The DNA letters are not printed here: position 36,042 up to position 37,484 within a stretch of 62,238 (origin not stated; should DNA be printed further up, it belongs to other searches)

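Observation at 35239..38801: BoxB-like di-iron acyl-CoA oxygenase in a beta-oxidation-type cassette, with no BoxA or BoxC partners, in an archaeon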

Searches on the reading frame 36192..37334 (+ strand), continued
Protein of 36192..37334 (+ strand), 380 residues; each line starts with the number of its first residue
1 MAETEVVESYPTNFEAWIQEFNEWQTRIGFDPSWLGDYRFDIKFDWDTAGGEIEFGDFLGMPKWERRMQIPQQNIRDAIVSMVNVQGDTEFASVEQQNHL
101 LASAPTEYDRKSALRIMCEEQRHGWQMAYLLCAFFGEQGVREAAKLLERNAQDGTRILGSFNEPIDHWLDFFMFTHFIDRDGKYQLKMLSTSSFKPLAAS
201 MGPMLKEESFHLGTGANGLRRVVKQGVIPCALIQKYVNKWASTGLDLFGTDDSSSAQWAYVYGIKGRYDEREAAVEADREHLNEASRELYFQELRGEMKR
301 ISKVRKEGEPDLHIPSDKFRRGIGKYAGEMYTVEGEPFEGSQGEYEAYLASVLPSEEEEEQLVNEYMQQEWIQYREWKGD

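Call 80: search_protein_families(library=ncbifam, proteins=[L090:4934-6136:+, L090:2622-3437:+, L090:6166-6948:+, L090:9625-10407:+, L090:3471-4937:+, L083:15132-16613:-, L083:14343-15122:-], max_evalue=1e-20)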
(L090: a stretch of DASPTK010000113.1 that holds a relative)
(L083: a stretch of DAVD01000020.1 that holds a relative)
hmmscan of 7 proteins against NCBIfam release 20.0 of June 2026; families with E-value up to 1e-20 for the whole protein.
L090:4934-6136:+ (400 aa): 30 families (the best 25 are shown)
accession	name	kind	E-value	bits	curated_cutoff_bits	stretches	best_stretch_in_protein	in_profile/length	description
NF006551.0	PRK09050.1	subfamily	2.6e-170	566.8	605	1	1-398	1-401/401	3-oxoadipyl-CoA thiolase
TIGR02430.1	pcaF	equivalog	3.9e-167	556.3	597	1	3-398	2-400/400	3-oxoadipyl-CoA thiolase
NF006001.0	PRK08131.1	equivalog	1.1e-149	498.7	622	1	1-398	1-400/401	3-oxoadipyl-CoA thiolase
TIGR01930.1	AcCoA-C-Actrans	subfamily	1.1e-145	485.4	240.55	1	6-396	1-385/385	acetyl-CoA C-acyltransferase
NF006552.0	PRK09051.1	subfamily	2.8e-134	448.3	565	1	2-398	4-395/395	beta-ketothiolase BktB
NF004853.0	PRK06205.1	subfamily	6.8e-133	443.6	551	1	1-398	1-403/404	acetyl-CoA C-acetyltransferase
NF006510.0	PRK08947.1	equivalog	1.1e-126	423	519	1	1-398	1-387/387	acetyl-CoA C-acyltransferase FadA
NF042999.1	bketothiol_BktB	equivalog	1.4e-126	422.9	725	1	3-398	4-394/394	beta-ketothiolase BktB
NF006553.0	PRK09052.1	equivalog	1.3e-120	403.1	567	1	1-398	5-399/399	acetyl-CoA C-acyltransferase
NF005890.0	PRK07851.1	equivalog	8.2e-120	400.5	580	1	1-398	1-405/406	acetyl-CoA C-acetyltransferase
NF004206.0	PRK05656.1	subfamily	2.7e-119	398.7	688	1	1-397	1-392/392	acetyl-CoA C-acetyltransferase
NF005805.0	PRK07661.1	equivalog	2.9e-119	398.5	633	1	1-397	1-390/391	acetyl-CoA C-acetyltransferase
TIGR02445.1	fadA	equivalog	1.3e-118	396.3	591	1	4-398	2-385/385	acetyl-CoA C-acyltransferase FadA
NF005865.0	PRK07801.1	equivalog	1.4e-114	383.3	591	1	1-398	1-382/382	acetyl-CoA C-acetyltransferase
NF005077.0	PRK06504.1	subfamily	3.6e-112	375.4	590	1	1-398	1-390/390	acetyl-CoA C-acetyltransferase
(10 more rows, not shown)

L090:2622-3437:+ (271 aa): 59 families (the best 25 are shown)
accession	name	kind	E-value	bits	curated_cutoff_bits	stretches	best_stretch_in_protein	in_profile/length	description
NF005803.0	PRK07658.1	equivalog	2.8e-66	223.5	313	1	15-271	4-257/257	enoyl-CoA hydratase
NF006007.0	PRK08138.1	subfamily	1.3e-61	208.3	355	1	8-271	3-261/261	enoyl-CoA hydratase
NF006566.0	PRK09076.1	subfamily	1.2e-58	198.7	286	1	13-269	5-258/260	enoyl-CoA hydratase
NF004475.0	PRK05809.1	subfamily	1.4e-57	195.2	394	1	15-271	6-260/260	short-chain-enoyl-CoA hydratase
NF005802.0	PRK07657.1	equivalog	1.7e-56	191.6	363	1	18-270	9-259/260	enoyl-CoA hydratase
NF007239.0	PRK09674.1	equivalog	1.7e-54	185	371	1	16-271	7-257/257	2,3-dehydroadipyl-CoA hydratase PaaF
NF004517.0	PRK05862.1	equivalog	6.6e-54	183.1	396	1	16-270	7-256/257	enoyl-CoA hydratase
NF051848.1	EnCoAHydtEchA19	equivalog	7.5e-54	183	400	1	18-271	5-258/258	enoyl-CoA hydratase EchA19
NF004781.0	PRK06127.1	subfamily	8.5e-48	163.3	291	1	6-271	5-269/269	enoyl-CoA hydratase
NF005073.0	PRK06495.1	subfamily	3.5e-44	151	296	1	14-271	5-257/257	enoyl-CoA hydratase/isomerase family protein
NF004634.0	PRK05980.1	equivalog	9.1e-44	149.8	375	1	14-270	4-262/263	crotonase/enoyl-CoA hydratase family protein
NF042430.2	EnCoAhydt_DpgD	equivalog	1.8e-43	148.8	400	1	17-270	1-257/258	enoyl-CoA-hydratase DpgD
NF005864.0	PRK07799.1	equivalog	7.7e-43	146.6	316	1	15-271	10-266/266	crotonase/enoyl-CoA hydratase family protein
NF008363.0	PRK11154.1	equivalog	2.6e-41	141.6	869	1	17-200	10-197/708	fatty acid oxidation complex subunit alpha FadJ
NF004857.0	PRK06210.1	equivalog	3.1e-40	138.3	341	1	12-270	7-274/275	enoyl-CoA hydratase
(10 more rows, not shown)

L090:6166-6948:+ (260 aa): 63 families (the best 25 are shown)
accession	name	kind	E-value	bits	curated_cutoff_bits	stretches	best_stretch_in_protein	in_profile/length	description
TIGR02280.1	PaaB1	equivalog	1.6e-67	227.7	345.15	1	3-249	9-253/256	2-(1,2-epoxy-1,2-dihydrophenyl)acetyl-CoA isomerase PaaG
NF006109.0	PRK08260.1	subfamily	1e-66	225.2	320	1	3-252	14-278/296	enoyl-CoA hydratase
NF004475.0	PRK05809.1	subfamily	2.2e-63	214.2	394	1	2-250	13-258/260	short-chain-enoyl-CoA hydratase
NF004857.0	PRK06210.1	equivalog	3.3e-61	207.1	341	1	3-250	19-273/275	enoyl-CoA hydratase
NF004635.0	PRK05981.1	equivalog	8.9e-60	202.4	351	1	1-249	12-263/266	enoyl-CoA hydratase/isomerase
NF004517.0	PRK05862.1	equivalog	1.8e-58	198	396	1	2-249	13-254/257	enoyl-CoA hydratase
NF051848.1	EnCoAHydtEchA19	equivalog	1.9e-58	198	400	1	1-250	8-256/258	enoyl-CoA hydratase EchA19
NF046063.1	oxepin_alt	equivalog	1.2e-57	195.3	300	1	2-247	9-253/254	oxepin-CoA hydrolase, alternative type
NF005803.0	PRK07658.1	equivalog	1.9e-57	194.6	313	1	3-250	12-255/257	enoyl-CoA hydratase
NF006107.0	PRK08258.1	equivalog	1.3e-56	191.9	330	1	2-249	26-274/277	enoyl-CoA hydratase family protein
NF006699.0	PRK09245.1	subfamily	2.2e-56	191.1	354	1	1-250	11-264/266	crotonase/enoyl-CoA hydratase family protein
NF005700.0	PRK07511.1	subfamily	6.8e-55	186.5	274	1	5-249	15-258/260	enoyl-CoA hydratase family protein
NF004840.0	PRK06190.1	equivalog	2.5e-53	181.3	253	1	2-233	13-240/260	enoyl-CoA hydratase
NF004525.0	PRK05870.1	equivalog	1.5e-52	179.1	285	1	3-238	13-243/249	enoyl-CoA hydratase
NF005802.0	PRK07657.1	equivalog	1.5e-52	178.7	363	1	3-249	14-257/260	enoyl-CoA hydratase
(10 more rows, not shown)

L090:9625-10407:+ (260 aa): 65 families (the best 25 are shown)
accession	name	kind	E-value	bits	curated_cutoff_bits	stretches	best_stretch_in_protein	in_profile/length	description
NF004475.0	PRK05809.1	subfamily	2.3e-81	273.1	394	1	7-258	6-258/260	short-chain-enoyl-CoA hydratase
NF006007.0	PRK08138.1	subfamily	5.4e-81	271.8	355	1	11-260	14-261/261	enoyl-CoA hydratase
NF051848.1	EnCoAHydtEchA19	equivalog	2.1e-78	263.4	400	1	8-260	3-258/258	enoyl-CoA hydratase EchA19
NF007239.0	PRK09674.1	equivalog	4e-76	255.9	371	1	7-260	6-257/257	2,3-dehydroadipyl-CoA hydratase PaaF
NF004517.0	PRK05862.1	equivalog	3.8e-74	249.4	396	1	7-258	6-255/257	enoyl-CoA hydratase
NF005802.0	PRK07657.1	equivalog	1.1e-71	241.4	363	1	12-259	11-259/260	enoyl-CoA hydratase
NF005803.0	PRK07658.1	equivalog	2.1e-70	237.1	313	1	11-260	8-257/257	enoyl-CoA hydratase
NF004781.0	PRK06127.1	subfamily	1.9e-69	234.3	291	1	7-260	13-269/269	enoyl-CoA hydratase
NF004634.0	PRK05980.1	equivalog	3.2e-63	213.6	375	1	6-258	4-261/263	crotonase/enoyl-CoA hydratase family protein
NF004840.0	PRK06190.1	equivalog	3.5e-63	213.6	253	1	7-237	6-236/260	enoyl-CoA hydratase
NF006566.0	PRK09076.1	subfamily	7.1e-63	212.6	286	1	9-257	9-257/260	enoyl-CoA hydratase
NF006699.0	PRK09245.1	subfamily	2e-62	210.9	354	1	6-259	4-265/266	crotonase/enoyl-CoA hydratase family protein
NF004796.0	PRK06144.1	subfamily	3.7e-60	203.6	272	1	6-260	9-262/262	enoyl-CoA hydratase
NF006100.0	PRK08252.1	subfamily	8e-60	202.6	282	1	7-260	5-254/254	crotonase/enoyl-CoA hydratase family protein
NF005864.0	PRK07799.1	equivalog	9.8e-59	198.7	316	1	5-258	8-264/266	crotonase/enoyl-CoA hydratase family protein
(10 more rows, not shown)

L090:3471-4937:+ (488 aa): 38 families (the best 25 are shown)
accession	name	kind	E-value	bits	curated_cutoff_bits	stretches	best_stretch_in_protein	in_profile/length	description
TIGR01804.1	BADH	equivalog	3.3e-169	563.3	668.6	1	16-481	2-467/467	betaine-aldehyde dehydrogenase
NF045736.1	PaDhStyDRhodo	equivalog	1.7e-167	557.8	800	1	11-483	2-475/479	phenylacetaldehyde dehydrogenase StyD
NF009725.0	PRK13252.1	equivalog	5.9e-164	546.1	593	1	12-487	7-481/488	betaine-aldehyde dehydrogenase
NF045735.1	PaDhStyDPseudo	equivalog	2.2e-163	544.4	850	1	11-485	2-481/483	phenylacetaldehyde dehydrogenase StyD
TIGR02299.1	HpaE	equivalog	4.4e-149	497.2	638.35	1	14-486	3-477/488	5-carboxymethyl-2-hydroxymuconate semialdehyde dehydrogenase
NF007352.0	PRK09847.1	equivalog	9.1e-147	489.5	850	1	9-487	17-493/495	aldehyde dehydrogenase PuuC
NF010000.0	PRK13473.1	subfamily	4.7e-140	467.4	615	1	12-486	3-473/475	aminobutyraldehyde dehydrogenase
NF050026.1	AcaldDHExaC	equivalog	7.7e-133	443.7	900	1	15-486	19-494/503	acetaldehyde dehydrogenase ExaC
NF042993.1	AlphKGSA_gudD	equivalog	2.3e-125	419.1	770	1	15-485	7-480/481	alpha-ketoglutaric semialdehyde dehydrogenase GucD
TIGR03216.1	OH_muco_semi_DH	equivalog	8e-124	413.9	693.25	1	16-486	5-480/481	2-hydroxymuconic semialdehyde dehydrogenase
TIGR01780.1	SSADH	subfamily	7e-123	410.8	646.35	1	31-481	1-448/448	succinate-semialdehyde dehydrogenase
NF040648.1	lactal_redase_Meth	equivalog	1.6e-113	380.2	650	1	15-483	2-460/463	lactaldehyde dehydrogenase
NF006916.0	PRK09407.1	equivalog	2.8e-110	369.4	521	1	19-483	26-490/526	succinic semialdehyde dehydrogenase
TIGR04284.1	aldehy_Rv0768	hypoth_equivalog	4.4e-110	368.9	775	1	13-483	2-476/480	aldehyde dehydrogenase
NF007497.0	PRK10090.1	equivalog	5.3e-110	368.4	500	1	13-486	8-478/480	aldehyde dehydrogenase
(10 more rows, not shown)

L083:15132-16613:- (493 aa): 38 families (the best 25 are shown)
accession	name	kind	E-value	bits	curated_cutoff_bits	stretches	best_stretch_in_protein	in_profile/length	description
TIGR01804.1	BADH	equivalog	5.5e-136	453.7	668.6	1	22-487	1-467/467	betaine-aldehyde dehydrogenase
NF009725.0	PRK13252.1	equivalog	1.3e-126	422.9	593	1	17-493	5-481/488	betaine-aldehyde dehydrogenase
NF045735.1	PaDhStyDPseudo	equivalog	3.1e-123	412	850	1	19-491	3-481/483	phenylacetaldehyde dehydrogenase StyD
NF010000.0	PRK13473.1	subfamily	2.2e-119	399.2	615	1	19-492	3-473/475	aminobutyraldehyde dehydrogenase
TIGR02299.1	HpaE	equivalog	2.5e-116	389.2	638.35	1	22-492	4-477/488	5-carboxymethyl-2-hydroxymuconate semialdehyde dehydrogenase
NF045736.1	PaDhStyDRhodo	equivalog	2.9e-113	378.9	800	1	20-491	4-477/479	phenylacetaldehyde dehydrogenase StyD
NF007352.0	PRK09847.1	equivalog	3.3e-110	368.9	850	1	18-492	19-492/495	aldehyde dehydrogenase PuuC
NF050026.1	AcaldDHExaC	equivalog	2.5e-107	359.6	900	1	21-491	18-493/503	acetaldehyde dehydrogenase ExaC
TIGR01780.1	SSADH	subfamily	4.4e-107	358.8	646.35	1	38-487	1-448/448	succinate-semialdehyde dehydrogenase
NF007497.0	PRK10090.1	equivalog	1.2e-102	344.1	500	1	18-489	6-475/480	aldehyde dehydrogenase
NF006916.0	PRK09407.1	equivalog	1e-100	337.8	521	1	29-490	29-491/526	succinic semialdehyde dehydrogenase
TIGR03216.1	OH_muco_semi_DH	equivalog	1.7e-100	336.9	693.25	1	22-493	4-481/481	2-hydroxymuconic semialdehyde dehydrogenase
NF042993.1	AlphKGSA_gudD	equivalog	3e-98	329.7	770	1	22-492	7-481/481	alpha-ketoglutaric semialdehyde dehydrogenase GucD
NF052305.1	DioxValDhHalo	equivalog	8.2e-98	328.4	750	1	20-489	6-479/483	2,5-dioxovalerate dehydrogenase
NF040648.1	lactal_redase_Meth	equivalog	2.2e-94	317.1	650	1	21-490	1-461/463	lactaldehyde dehydrogenase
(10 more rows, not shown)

L083:14343-15122:- (259 aa): 44 families (the best 25 are shown)
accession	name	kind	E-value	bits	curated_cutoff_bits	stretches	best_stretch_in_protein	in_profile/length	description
NF046063.1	oxepin_alt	equivalog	1.9e-49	168.5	300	1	4-256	3-253/254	oxepin-CoA hydrolase, alternative type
NF004635.0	PRK05981.1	equivalog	6.8e-44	150.4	351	1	3-258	6-263/266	enoyl-CoA hydratase/isomerase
NF005700.0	PRK07511.1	subfamily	7.4e-44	150.3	274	1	25-258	27-258/260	enoyl-CoA hydratase family protein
TIGR02280.1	PaaB1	equivalog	7.7e-44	150.1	345.15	1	8-258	6-253/256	2-(1,2-epoxy-1,2-dihydrophenyl)acetyl-CoA isomerase PaaG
NF005804.0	PRK07659.1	equivalog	1.4e-42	146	311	1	3-258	8-257/260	enoyl-CoA hydratase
NF005803.0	PRK07658.1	equivalog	2.6e-41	141.8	313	1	4-258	5-254/257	enoyl-CoA hydratase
NF004725.0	PRK06072.1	equivalog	1.2e-39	136.5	293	1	3-258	2-245/248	enoyl-CoA hydratase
NF006566.0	PRK09076.1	subfamily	5.5e-38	131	286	1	5-258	9-257/260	enoyl-CoA hydratase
NF006699.0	PRK09245.1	subfamily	9.7e-38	129.9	354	1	3-258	5-263/266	crotonase/enoyl-CoA hydratase family protein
NF004525.0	PRK05870.1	equivalog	5.2e-37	128.1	285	1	3-250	5-246/249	enoyl-CoA hydratase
NF004857.0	PRK06210.1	equivalog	4.7e-36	124.6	341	1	6-258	13-272/275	enoyl-CoA hydratase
NF006109.0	PRK08260.1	subfamily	1e-35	123.4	320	1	3-258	6-275/296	enoyl-CoA hydratase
NF051848.1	EnCoAHydtEchA19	equivalog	1.7e-35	122.9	400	1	3-258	2-255/258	enoyl-CoA hydratase EchA19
NF006107.0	PRK08258.1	equivalog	2.5e-34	118.8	330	1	40-259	56-275/277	enoyl-CoA hydratase family protein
NF004840.0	PRK06190.1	equivalog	6.4e-34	117.7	253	1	3-240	6-238/260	enoyl-CoA hydratase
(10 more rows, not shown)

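Call 85: search_protein_families(library=pfam, proteins=[L042:4305-4850:+, L042:3417-4205:+, L042:818-2014:+], max_evalue=0.001)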
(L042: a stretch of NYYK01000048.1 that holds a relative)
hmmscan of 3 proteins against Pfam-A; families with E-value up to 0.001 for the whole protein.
L042:4305-4850:+ (181 aa): 2 families
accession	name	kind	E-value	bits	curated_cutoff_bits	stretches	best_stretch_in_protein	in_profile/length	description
PF03358.20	FMN_red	-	4.8e-30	104.6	24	1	6-146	2-150/152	NADPH-dependent FMN reductase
PF02525.22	Flavodoxin_2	-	4.6e-05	23.7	27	1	16-102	13-108/198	Flavodoxin-like fold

L042:3417-4205:+ (262 aa): 0 families

L042:818-2014:+ (398 aa): 2 families
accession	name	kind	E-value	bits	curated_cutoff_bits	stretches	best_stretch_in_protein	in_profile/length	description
PF00108.29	Thiolase_N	-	1e-24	87.8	26.4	1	16-265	9-260/260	Thiolase, N-terminal domain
PF02803.24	Thiolase_C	-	2.3e-18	66.4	27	1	277-395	4-122/123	Thiolase, C-terminal domain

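Call 88: find_homologous_proteins(query=L090:6950-8065:+, max_evalue=1e-10)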
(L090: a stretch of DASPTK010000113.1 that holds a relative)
Query L090:6950-8065:+ (371 aa): 5055 proteins with E <= 1e-10 among 8000 candidates; the best 120 are listed.
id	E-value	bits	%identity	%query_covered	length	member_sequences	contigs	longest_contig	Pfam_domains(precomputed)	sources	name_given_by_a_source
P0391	3.9e-249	844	100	100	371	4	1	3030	PF05138.19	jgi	-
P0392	1.6e-220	750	87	100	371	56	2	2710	PF05138.19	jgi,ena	-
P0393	1.5e-219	747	86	100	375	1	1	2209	PF05138.19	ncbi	-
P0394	5.1e-219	745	86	100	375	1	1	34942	PF05138.19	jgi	jgi:benzoyl-CoA 2,3-dioxygenase component B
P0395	3.0e-218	742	85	100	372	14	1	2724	PF05138.19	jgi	jgi:benzoyl-CoA 2,3-dioxygenase component B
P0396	3.3e-217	739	85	100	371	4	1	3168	PF05138.19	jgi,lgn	jgi:benzoyl-CoA 2,3-dioxygenase component B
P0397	3.8e-217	739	86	100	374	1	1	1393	PF05138.19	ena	-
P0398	6.8e-217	738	85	100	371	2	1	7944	PF05138.19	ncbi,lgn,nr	ncbi:MAG: phenylacetate-CoA oxygenase subunit PaaI [Gemmatimonadaceae bacterium]|nr:phenylacetate-Co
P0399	7.0e-217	738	85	100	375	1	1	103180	PF05138.19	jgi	jgi:benzoyl-CoA 2,3-dioxygenase component B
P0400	1.4e-216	737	86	99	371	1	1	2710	PF05138.19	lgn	-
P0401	4.4e-216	735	85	100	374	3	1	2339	PF05138.19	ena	-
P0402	6.5e-216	735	85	100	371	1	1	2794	PF05138.19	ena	-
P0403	1.2e-215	734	86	100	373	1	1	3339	PF05138.19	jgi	jgi:benzoyl-CoA 2,3-dioxygenase component B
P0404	1.3e-215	734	85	100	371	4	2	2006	PF05138.19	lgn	-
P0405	2.0e-215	733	85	100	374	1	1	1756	PF05138.19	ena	-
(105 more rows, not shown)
